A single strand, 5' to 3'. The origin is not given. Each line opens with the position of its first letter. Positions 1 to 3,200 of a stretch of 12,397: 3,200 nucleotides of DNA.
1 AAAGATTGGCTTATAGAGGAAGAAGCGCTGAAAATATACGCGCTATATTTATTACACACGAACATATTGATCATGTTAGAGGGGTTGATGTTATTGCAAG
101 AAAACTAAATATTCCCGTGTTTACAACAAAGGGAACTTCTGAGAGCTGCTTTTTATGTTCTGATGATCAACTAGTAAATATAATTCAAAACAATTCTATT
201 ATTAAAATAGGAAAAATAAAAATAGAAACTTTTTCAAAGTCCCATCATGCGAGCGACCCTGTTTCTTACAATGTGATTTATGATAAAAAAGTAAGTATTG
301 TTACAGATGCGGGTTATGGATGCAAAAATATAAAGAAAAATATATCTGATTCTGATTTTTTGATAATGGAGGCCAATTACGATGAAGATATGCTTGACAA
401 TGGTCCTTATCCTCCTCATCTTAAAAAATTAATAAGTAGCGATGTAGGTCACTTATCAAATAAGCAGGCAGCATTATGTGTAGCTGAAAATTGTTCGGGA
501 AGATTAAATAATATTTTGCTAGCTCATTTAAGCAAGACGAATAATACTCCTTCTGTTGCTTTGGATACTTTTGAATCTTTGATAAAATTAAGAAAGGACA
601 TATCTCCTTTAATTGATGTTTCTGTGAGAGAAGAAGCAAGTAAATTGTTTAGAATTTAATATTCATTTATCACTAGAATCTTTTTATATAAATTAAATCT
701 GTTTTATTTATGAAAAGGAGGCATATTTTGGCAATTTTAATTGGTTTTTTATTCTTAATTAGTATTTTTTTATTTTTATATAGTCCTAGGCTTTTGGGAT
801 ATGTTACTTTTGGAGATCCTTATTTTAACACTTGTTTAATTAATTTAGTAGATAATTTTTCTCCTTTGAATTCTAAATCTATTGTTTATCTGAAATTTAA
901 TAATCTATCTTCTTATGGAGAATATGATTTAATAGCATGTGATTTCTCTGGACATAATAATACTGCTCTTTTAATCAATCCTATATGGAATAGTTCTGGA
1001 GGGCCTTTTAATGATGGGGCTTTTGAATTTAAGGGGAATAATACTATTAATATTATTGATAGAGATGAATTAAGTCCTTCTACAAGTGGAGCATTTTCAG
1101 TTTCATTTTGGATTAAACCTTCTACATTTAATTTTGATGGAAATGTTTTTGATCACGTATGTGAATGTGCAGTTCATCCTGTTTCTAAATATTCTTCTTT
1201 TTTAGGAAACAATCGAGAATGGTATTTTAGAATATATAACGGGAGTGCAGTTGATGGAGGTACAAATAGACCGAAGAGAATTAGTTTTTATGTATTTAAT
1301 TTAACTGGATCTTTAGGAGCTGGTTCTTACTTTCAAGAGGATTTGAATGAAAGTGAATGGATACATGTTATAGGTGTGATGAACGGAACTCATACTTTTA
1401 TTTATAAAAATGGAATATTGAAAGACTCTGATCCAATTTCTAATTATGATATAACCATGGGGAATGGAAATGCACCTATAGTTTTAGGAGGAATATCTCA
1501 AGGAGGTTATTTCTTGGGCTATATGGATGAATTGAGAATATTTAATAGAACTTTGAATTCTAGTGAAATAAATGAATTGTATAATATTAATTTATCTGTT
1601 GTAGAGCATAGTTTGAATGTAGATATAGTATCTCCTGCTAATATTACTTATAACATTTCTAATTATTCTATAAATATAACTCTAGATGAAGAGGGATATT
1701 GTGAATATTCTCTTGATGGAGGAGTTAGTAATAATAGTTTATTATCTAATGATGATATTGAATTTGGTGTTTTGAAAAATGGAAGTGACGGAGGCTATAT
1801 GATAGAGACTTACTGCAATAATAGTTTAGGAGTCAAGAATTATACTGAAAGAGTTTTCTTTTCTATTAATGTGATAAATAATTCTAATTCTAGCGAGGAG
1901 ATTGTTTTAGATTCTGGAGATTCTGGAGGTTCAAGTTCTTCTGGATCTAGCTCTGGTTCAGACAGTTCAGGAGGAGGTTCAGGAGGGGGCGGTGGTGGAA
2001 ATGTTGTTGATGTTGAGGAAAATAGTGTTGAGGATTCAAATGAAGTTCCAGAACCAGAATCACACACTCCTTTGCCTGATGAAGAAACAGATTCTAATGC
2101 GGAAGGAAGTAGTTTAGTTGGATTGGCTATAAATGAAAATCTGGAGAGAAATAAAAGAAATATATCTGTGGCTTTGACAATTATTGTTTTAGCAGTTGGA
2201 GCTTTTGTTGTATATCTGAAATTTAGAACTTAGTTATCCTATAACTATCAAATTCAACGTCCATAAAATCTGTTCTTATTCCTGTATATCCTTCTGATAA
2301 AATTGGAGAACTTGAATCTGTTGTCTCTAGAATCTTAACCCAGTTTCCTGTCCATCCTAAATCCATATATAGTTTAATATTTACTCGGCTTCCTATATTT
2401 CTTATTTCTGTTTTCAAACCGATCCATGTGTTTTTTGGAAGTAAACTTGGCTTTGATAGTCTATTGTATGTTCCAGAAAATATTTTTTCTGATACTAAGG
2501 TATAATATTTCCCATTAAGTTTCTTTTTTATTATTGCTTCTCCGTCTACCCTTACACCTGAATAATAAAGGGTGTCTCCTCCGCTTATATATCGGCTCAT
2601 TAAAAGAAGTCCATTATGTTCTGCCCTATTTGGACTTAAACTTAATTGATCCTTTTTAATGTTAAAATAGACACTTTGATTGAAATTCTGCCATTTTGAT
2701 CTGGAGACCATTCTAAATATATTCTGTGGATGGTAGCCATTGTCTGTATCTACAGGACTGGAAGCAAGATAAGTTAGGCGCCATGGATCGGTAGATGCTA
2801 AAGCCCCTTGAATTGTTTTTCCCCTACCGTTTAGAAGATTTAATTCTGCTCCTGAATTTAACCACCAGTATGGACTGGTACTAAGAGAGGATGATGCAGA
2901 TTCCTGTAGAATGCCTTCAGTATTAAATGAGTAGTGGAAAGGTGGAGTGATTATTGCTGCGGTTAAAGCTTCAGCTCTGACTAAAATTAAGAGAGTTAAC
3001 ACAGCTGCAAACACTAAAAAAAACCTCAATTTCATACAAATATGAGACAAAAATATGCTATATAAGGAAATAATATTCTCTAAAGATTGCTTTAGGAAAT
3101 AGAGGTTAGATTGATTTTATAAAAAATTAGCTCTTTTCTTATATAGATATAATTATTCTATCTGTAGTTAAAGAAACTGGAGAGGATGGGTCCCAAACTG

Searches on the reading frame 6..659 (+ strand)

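Call 4: search_protein_families(library=pfam, proteins=[window:6-659:+], max_evalue=0.01)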
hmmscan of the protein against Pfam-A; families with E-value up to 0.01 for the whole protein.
window:6-659:+ (217 aa): 2 families
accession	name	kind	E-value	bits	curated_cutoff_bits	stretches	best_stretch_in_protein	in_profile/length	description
PF12706.13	Lactamase_B_2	-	3.8e-13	49.9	27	1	6-162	26-190/200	Beta-lactamase superfamily domain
PF00753.33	Lactamase_B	-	2.7e-08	34.4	22.7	1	2-43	35-76/196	Metallo-beta-lactamase superfamily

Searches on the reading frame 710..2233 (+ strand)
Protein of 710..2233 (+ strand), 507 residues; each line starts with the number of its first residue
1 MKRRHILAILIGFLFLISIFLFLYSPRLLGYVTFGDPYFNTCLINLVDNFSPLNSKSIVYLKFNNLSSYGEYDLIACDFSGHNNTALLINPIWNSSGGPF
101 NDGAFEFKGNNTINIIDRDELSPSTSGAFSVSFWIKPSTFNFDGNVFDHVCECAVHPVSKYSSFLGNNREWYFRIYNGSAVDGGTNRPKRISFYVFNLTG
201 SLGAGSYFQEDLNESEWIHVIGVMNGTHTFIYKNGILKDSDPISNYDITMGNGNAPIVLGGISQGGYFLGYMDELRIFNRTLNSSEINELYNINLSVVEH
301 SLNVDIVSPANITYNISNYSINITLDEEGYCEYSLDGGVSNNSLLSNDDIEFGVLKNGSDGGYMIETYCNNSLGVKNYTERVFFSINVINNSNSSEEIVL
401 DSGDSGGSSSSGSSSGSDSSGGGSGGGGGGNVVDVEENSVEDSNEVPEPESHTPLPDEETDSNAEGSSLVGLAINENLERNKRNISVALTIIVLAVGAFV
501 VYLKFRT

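Call 4: search_protein_families(library=pfam, proteins=[window:710-2233:+], max_evalue=0.01)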
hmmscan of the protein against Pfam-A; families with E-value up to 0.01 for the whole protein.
window:710-2233:+ (507 aa): 1 family
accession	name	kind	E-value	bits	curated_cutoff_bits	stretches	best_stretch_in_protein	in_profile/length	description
PF13385.13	Laminin_G_3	-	2.3e-18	67.2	27.6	1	124-288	14-151/151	Concanavalin A-like lectin/glucanases superfamily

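Call 5: search_protein_families(library=ncbifam, proteins=[window:710-2233:+], max_evalue=0.001)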
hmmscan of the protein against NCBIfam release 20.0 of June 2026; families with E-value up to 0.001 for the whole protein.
window:710-2233:+ (507 aa): 1 family
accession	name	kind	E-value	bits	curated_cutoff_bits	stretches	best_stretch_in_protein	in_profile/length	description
NF052521.1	TafC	equivalog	0.00025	20.3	410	0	101-292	191-361/373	TafC family fimbrial protein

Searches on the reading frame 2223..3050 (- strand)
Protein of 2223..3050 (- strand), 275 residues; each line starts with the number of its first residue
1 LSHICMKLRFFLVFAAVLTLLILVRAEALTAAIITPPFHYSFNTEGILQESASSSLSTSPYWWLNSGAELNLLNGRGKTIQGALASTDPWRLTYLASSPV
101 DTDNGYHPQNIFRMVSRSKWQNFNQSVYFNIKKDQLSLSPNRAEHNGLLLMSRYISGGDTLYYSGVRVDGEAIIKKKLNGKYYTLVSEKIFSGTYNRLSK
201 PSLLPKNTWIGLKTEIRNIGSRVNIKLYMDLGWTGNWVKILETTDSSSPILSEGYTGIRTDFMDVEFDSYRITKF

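Call 4: search_protein_families(library=pfam, proteins=[window:2223-3050:-], max_evalue=0.01)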
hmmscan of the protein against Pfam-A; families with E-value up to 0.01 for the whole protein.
window:2223-3050:- (275 aa): 0 families

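Call 5: search_protein_families(library=ncbifam, proteins=[window:2223-3050:-], max_evalue=0.001)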
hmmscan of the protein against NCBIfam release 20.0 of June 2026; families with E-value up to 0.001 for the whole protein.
window:2223-3050:- (275 aa): 0 families

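Call 20: find_homologous_proteins(query=window:2223-3050:-, max_evalue=0.00001)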
Query window:2223-3050:- (275 aa): 1031 proteins with E <= 0.00001 among 2520 candidates; the best 120 are listed.
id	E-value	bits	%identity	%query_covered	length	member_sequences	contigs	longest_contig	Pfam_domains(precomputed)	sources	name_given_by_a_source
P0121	1.2e-171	587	100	96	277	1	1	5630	-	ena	-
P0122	3.0e-123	428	71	98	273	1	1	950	-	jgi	-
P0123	3.1e-120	418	67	98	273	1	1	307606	-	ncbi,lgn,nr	ncbi:MAG: hypothetical protein Q7S27_06145 [Nanoarchaeota archaeon]|nr:hypothetical protein [Nanoarc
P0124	9.8e-113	394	64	98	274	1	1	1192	-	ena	-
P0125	7.4e-112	391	66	96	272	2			-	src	-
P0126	5.3e-108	378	64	96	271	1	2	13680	-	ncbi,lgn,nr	ncbi:hypothetical protein HY212_04345 [Candidatus Pacearchaeota archaeon]|nr:hypothetical protein [C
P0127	4.6e-106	372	64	93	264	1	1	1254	-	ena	-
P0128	2.5e-105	370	61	98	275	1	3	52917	-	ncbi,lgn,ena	-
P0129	3.8e-105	369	62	97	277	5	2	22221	-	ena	-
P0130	1.6e-104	367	64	89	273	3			-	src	-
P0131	3.9e-104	366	59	97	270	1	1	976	-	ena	-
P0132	4.5e-104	365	63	94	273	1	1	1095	-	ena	-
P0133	3.2e-103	363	64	89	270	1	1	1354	-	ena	-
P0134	7.1e-103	362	62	97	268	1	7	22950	-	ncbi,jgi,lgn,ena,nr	ncbi:MAG TPA: hypothetical protein VJH92_06115 [Candidatus Nanoarchaeia archaeon]|nr:hypothetical pr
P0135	8.3e-103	361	61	96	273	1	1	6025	-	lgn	-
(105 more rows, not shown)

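Call 35: predict_structure(alignment_id=A2)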
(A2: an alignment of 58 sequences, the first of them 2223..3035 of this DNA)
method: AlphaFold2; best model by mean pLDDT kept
length: 270 residues; sequences in the alignment: 58
mean_pLDDT: 94.6   pTM: 0.88
mean pLDDT of the five models: 94.6, 94.5, 94.1, 94.0, 92.6
residues with pLDDT >= 90: 231; 70-90: 33; 50-70: 6; < 50: 0
segments of 3 or more residues with pLDDT < 50: none
pLDDT, mean of each block of 10 residues (from residue 1): 84 72 87 95 95 96 97 97 96 95 97 97 95 89 96 94 98 98 98 95 98 98 98 99 97 97 96
secondary structure, 60 per line:
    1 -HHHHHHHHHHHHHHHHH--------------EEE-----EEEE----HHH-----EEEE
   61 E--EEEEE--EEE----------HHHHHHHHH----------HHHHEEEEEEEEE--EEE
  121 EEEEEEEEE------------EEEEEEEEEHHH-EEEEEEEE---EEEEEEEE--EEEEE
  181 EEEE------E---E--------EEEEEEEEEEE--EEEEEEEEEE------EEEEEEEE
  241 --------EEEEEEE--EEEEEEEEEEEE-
elements in order: H2-18 E33-35 E41-44 E57-61 E64-68 E71-73 H84-92 H103-106 E107-115 E118-129 E142-150 E155-162 E166-173 E176-184 E204-214 E217-226 E233-240 E249-255 E258-269

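Call 38: fold_search(model_id=the predicted structure, library=pdb)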
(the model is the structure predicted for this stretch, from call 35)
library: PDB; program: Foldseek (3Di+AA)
matches with E <= 10: 1427; with E <= 0.001: 214
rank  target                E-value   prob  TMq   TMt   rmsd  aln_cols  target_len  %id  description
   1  4b1m_A                4.1e-09  1.00  0.48  0.76   3.1       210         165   16  CARBOHYDRATE BINDING MODULE CBM66 FROM BACILLUS SUBTILIS (released 2012-12-12)
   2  4b1l                  7.0e-09  1.00  0.42  0.67   3.5       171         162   19  CARBOHYDRATE BINDING MODULE CBM66 FROM BACILLUS SUBTILIS (released 2012-12-12)
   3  4b1m_C                9.2e-09  1.00  0.49  0.79   3.2       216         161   15  CARBOHYDRATE BINDING MODULE CBM66 FROM BACILLUS SUBTILIS (released 2012-12-12)
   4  4b1m_B                1.8e-08  1.00  0.49  0.77   3.9       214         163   15  CARBOHYDRATE BINDING MODULE CBM66 FROM BACILLUS SUBTILIS (released 2012-12-12)
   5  4azz_A                2.2e-08  1.00  0.48  0.76   3.8       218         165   16  Carbohydrate binding module CBM66 from Bacillus subtilis (released 2012-07-25)
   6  6ms3_B                2.1e-07  1.00  0.48  0.28   6.8       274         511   12  Crystal structure of the GH43 protein BlXynB mutant (K247S) from Bacillus licheniformis (released 2019-04-17)
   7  6ms3_A                6.5e-07  1.00  0.51  0.29   6.5       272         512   12  Crystal structure of the GH43 protein BlXynB mutant (K247S) from Bacillus licheniformis (released 2019-04-17)
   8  1fay_A                8.0e-07  1.00  0.50  0.56   5.1       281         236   12  WINGED BEAN ACIDIC LECTIN COMPLEXED WITH METHYL-ALPHA-D-GALACTOSE (MONOCLINIC FORM) (released 2001-07-14)
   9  6ms2                  1.7e-06  1.00  0.48  0.27   6.2       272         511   12  Crystal structure of the GH43 BlXynB protein from Bacillus licheniformis (released 2019-04-17)
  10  1q8q_A                2.9e-06  1.00  0.45  0.50   6.4       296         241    8  Pterocarpus angolensis lectin (PAL) in complex with the dimannoside Man(alpha1-4)Man (released 2004-02-10)
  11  5t7p_A                3.1e-06  1.00  0.40  0.46   7.7       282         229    9  Crystal structure of Pisum arvense lectin (PAL) complexed with X-Man (released 2017-08-09)
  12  2bqp_A                3.2e-06  1.00  0.43  0.50   6.9       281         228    9  THE STRUCTURE OF THE PEA LECTIN-D-GLUCOPYRANOSE COMPLEX (released 1998-12-16)
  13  3mep_A                3.2e-06  1.00  0.39  0.54   8.1       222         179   14  Crystal Structure of ECA2234 protein from Erwinia carotovora, Northeast Structural Genomics Consortium Target EwR44 (released 2010-04-14)
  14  3uk9_E                3.2e-06  1.00  0.43  0.46   7.4       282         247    9  Galactose-specific lectin from Dolichos lablab (released 2012-11-14)
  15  1viw_B                3.4e-06  1.00  0.44  0.57   6.9       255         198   10  TENEBRIO MOLITOR ALPHA-AMYLASE-INHIBITOR COMPLEX (released 1999-07-22)
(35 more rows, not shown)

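Call 49: search_protein_families(library=pfam, proteins=[window:2223-3035:-], max_evalue=1)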
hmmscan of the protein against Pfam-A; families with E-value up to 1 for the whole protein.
window:2223-3035:- (270 aa): 0 families

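Call 61: search_protein_representatives(alignment_id=A2)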
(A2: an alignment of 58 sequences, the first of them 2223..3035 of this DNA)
Query: 58 sequences, 276 profile positions. Proteins with E-value up to 0.001 (for the whole library): 692; up to 1e-10: 456; up to 1e-30: 365. The best 150 are listed.
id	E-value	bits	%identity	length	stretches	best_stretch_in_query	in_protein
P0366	1.9e-251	847.3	-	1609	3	10-275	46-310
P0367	3.3e-204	692.4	-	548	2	19-274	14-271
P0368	4.4e-203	688.7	-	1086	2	35-275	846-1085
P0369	1.1e-201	684.1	-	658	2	36-275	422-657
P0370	8.6e-195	661.5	-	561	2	37-274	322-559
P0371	3.2e-190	646.5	-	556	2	35-275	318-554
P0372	9.6e-184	625.2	-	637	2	40-275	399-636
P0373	5.5e-170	580.1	-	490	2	38-272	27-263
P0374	8.9e-167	569.6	-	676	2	26-275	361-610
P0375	4.2e-166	567.4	-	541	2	30-275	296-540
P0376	1.2e-164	562.6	-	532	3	36-273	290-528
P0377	8.7e-163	556.5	-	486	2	36-275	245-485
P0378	4.0e-161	551.0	-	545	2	22-275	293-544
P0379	4.8e-161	550.8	-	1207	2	26-273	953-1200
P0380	1.2e-158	542.9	-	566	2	15-275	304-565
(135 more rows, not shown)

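Call 69: search_solved_structures(query=A2, max_evalue=10, show_alignments=2)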
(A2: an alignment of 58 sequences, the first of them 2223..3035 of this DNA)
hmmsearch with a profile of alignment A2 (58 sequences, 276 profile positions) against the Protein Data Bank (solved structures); distinct sequences matched with E-value up to 10: 1.
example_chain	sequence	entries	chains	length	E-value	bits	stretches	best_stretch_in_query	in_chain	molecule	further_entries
7d4a_A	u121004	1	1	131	1.4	11.3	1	152-189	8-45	Lysine-specific demethylase 4A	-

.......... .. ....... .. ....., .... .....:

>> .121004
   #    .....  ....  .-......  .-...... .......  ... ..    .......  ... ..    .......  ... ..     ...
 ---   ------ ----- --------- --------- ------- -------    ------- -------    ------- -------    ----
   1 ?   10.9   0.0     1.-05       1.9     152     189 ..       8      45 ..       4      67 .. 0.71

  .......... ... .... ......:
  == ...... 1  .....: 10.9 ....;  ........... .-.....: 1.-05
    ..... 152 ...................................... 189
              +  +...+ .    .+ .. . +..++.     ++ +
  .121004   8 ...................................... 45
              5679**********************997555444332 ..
